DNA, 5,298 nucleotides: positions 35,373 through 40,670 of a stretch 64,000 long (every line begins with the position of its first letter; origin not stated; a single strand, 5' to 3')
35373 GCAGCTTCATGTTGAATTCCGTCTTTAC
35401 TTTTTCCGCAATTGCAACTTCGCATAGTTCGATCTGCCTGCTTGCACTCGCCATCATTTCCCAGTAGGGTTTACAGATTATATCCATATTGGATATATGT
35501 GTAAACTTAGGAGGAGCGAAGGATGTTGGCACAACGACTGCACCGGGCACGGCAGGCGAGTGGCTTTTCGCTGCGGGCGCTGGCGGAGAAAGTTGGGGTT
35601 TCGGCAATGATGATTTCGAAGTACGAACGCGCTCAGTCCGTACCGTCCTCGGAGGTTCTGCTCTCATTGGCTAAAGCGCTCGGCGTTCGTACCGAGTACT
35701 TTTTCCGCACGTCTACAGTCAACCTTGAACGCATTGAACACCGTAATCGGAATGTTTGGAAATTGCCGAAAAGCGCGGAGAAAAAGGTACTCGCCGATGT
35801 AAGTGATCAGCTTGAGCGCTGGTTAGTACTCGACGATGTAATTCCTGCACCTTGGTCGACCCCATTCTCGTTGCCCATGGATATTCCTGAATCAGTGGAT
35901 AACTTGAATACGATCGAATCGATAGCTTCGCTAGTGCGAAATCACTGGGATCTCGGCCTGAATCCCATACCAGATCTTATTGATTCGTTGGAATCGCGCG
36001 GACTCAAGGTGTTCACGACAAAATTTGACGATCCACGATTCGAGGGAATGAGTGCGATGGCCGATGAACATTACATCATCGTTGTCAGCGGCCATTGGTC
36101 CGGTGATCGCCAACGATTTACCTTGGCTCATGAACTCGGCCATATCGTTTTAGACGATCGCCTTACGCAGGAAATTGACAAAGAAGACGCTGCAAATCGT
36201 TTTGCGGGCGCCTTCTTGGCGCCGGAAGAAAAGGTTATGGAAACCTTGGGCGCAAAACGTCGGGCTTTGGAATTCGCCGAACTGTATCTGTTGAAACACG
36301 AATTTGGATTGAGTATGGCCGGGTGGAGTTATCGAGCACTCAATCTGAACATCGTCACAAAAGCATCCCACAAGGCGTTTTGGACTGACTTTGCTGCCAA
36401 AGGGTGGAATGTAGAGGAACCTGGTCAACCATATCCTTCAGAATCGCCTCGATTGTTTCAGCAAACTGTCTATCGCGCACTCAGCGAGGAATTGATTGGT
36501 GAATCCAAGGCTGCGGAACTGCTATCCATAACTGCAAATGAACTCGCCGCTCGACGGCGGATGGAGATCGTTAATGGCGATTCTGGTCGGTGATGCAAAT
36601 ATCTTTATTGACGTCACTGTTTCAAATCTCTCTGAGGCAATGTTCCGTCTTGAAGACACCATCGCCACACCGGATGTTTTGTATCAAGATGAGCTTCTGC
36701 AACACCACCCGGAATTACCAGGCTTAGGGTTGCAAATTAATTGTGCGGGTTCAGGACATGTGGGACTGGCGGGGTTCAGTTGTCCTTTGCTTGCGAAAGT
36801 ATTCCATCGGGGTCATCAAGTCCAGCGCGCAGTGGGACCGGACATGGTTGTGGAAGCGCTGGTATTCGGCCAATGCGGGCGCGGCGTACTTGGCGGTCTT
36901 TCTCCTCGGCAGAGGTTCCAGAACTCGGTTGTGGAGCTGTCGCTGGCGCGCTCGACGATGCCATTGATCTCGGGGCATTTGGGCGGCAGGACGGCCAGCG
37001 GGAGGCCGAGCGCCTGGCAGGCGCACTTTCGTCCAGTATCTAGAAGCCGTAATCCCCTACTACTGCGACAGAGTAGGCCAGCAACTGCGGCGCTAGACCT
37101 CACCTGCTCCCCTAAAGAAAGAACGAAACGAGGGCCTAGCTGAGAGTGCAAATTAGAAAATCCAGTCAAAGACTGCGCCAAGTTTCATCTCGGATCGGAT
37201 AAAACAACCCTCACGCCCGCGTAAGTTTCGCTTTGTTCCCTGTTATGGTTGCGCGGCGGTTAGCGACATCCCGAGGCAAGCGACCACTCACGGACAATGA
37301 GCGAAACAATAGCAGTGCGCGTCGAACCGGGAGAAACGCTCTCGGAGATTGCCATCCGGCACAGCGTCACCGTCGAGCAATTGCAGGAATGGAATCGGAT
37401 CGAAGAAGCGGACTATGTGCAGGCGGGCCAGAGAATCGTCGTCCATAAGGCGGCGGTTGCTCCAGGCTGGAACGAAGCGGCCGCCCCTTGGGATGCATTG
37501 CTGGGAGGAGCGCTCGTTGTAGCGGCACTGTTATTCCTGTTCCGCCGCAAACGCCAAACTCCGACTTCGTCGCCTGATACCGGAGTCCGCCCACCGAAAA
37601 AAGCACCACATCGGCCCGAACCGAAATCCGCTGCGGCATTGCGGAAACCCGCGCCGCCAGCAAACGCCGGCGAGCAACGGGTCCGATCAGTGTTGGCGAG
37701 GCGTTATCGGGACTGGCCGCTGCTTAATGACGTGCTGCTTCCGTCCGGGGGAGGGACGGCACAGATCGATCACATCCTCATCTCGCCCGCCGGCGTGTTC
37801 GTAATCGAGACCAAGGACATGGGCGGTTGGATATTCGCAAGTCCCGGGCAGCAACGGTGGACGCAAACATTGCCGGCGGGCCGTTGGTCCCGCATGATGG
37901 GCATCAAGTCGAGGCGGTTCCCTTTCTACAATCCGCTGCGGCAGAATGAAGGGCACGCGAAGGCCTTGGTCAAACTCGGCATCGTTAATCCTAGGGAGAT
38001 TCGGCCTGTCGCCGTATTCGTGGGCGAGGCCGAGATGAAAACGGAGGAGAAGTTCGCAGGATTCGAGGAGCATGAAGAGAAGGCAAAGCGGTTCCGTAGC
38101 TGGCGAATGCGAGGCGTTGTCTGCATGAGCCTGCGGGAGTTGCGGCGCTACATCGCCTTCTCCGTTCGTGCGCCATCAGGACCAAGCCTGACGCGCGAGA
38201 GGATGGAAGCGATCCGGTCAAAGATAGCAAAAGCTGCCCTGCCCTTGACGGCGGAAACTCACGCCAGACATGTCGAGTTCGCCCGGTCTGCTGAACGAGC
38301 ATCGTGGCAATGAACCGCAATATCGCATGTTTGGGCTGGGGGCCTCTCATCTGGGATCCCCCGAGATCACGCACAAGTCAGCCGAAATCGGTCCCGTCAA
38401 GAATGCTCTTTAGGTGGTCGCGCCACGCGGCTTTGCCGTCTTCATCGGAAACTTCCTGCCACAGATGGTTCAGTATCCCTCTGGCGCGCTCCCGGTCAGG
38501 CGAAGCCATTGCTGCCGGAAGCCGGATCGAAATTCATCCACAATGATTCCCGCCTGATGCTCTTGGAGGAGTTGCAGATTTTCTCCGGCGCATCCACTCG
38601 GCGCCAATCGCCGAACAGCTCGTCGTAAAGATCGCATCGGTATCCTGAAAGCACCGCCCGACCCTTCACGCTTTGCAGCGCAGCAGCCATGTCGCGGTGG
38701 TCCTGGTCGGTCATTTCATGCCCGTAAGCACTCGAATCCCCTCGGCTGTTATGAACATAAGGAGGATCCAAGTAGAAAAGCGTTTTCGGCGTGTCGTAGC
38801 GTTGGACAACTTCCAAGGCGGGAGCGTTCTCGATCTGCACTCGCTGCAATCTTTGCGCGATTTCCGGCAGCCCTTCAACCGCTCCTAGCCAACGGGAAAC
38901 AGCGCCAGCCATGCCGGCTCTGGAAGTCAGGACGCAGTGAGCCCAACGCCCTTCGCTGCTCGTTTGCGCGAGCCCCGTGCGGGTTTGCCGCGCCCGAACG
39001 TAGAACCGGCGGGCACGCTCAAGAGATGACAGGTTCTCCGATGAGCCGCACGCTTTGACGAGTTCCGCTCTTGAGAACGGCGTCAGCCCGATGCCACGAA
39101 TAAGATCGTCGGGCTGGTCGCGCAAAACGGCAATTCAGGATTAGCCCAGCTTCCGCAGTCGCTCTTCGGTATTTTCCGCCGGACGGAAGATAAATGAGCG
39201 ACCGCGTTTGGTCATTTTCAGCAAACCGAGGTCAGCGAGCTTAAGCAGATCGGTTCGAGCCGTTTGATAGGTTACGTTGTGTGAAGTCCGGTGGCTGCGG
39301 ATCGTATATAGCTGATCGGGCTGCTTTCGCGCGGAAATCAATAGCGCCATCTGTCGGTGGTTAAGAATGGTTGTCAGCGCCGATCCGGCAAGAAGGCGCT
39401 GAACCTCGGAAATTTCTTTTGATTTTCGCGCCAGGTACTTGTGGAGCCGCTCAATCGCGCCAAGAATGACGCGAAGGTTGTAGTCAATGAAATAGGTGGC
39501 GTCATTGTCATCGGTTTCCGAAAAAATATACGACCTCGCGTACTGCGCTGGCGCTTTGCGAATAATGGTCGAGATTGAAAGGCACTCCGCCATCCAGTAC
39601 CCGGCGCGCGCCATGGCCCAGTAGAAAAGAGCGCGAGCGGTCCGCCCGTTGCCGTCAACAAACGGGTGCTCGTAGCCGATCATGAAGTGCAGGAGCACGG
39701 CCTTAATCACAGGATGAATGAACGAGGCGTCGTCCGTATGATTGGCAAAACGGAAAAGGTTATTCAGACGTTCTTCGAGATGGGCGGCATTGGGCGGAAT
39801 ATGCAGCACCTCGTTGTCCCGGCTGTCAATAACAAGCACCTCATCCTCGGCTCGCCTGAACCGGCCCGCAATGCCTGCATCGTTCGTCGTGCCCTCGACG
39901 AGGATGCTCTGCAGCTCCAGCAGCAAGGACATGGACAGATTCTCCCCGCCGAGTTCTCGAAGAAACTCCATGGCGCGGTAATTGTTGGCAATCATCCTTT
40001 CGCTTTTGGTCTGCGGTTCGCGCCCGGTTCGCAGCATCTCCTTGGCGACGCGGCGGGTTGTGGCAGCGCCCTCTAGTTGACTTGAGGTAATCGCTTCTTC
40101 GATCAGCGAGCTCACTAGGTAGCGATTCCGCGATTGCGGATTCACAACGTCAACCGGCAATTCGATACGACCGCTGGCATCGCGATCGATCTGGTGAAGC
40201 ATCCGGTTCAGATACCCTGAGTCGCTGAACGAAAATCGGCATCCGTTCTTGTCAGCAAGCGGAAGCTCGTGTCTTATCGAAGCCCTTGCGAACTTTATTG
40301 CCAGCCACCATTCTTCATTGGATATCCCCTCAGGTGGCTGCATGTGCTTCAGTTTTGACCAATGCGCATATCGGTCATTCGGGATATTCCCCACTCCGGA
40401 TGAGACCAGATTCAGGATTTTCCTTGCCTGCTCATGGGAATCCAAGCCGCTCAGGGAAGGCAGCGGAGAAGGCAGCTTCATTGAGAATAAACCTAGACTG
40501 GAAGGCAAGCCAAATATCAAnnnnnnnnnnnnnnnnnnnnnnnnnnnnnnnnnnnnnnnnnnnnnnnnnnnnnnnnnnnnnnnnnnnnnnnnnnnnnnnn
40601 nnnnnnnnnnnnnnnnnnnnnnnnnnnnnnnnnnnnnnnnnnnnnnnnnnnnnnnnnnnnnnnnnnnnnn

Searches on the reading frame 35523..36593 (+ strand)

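Call 66: search_protein_families(library=pfam, proteins=[window:35523-36593:+], max_evalue=0.001)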
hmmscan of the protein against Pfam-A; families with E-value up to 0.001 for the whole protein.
window:35523-36593:+ (356 aa): 5 families
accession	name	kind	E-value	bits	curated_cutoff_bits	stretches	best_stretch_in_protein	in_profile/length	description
PF06114.19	Peptidase_M78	-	2.8e-16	59.9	22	1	157-265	2-115/123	IrrE N-terminal-like domain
PF01381.28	HTH_3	-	4.2e-14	52.8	23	1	6-60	1-55/55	Helix-turn-helix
PF13560.12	HTH_31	-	1.4e-12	48.2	27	1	2-55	2-56/64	Helix-turn-helix domain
PF12844.13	HTH_19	-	2.2e-08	34.3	30.2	1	4-62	2-60/64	Helix-turn-helix domain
PF07022.19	Phage_CI_repr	-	0.00048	20.8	22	0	5-59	2-56/65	Bacteriophage CI repressor helix-turn-helix domain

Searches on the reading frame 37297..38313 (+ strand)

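Call 66: search_protein_families(library=pfam, proteins=[window:37297-38313:+], max_evalue=0.001)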
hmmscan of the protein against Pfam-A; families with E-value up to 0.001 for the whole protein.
window:37297-38313:+ (338 aa): 2 families
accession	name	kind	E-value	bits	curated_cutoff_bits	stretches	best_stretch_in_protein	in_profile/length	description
PF08378.17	NERD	-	3.5e-26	92.3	22.1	1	123-242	3-111/111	Nuclease-related domain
PF01476.26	LysM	-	1.1e-10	41.7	20.9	1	8-49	2-42/43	LysM domain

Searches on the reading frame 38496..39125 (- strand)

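Call 66: search_protein_families(library=pfam, proteins=[window:38496-39125:-], max_evalue=0.001)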
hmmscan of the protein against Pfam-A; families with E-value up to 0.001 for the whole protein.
window:38496-39125:- (209 aa): 1 family
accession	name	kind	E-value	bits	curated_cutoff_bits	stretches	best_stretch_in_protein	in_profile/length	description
PF02086.21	MethyltransfD12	-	8.9e-07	29.3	22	1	86-173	148-241/253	D12 class N6 adenine-specific DNA methyltransferase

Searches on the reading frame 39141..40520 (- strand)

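Call 66: search_protein_families(library=pfam, proteins=[window:39141-40520:-], max_evalue=0.001)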
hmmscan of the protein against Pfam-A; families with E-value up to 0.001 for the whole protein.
window:39141-40520:- (459 aa): 1 family
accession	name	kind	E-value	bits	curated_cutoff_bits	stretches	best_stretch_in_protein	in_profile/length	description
PF02661.23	Fic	-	2.1e-17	64.2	24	1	195-301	2-91/93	Fic/DOC family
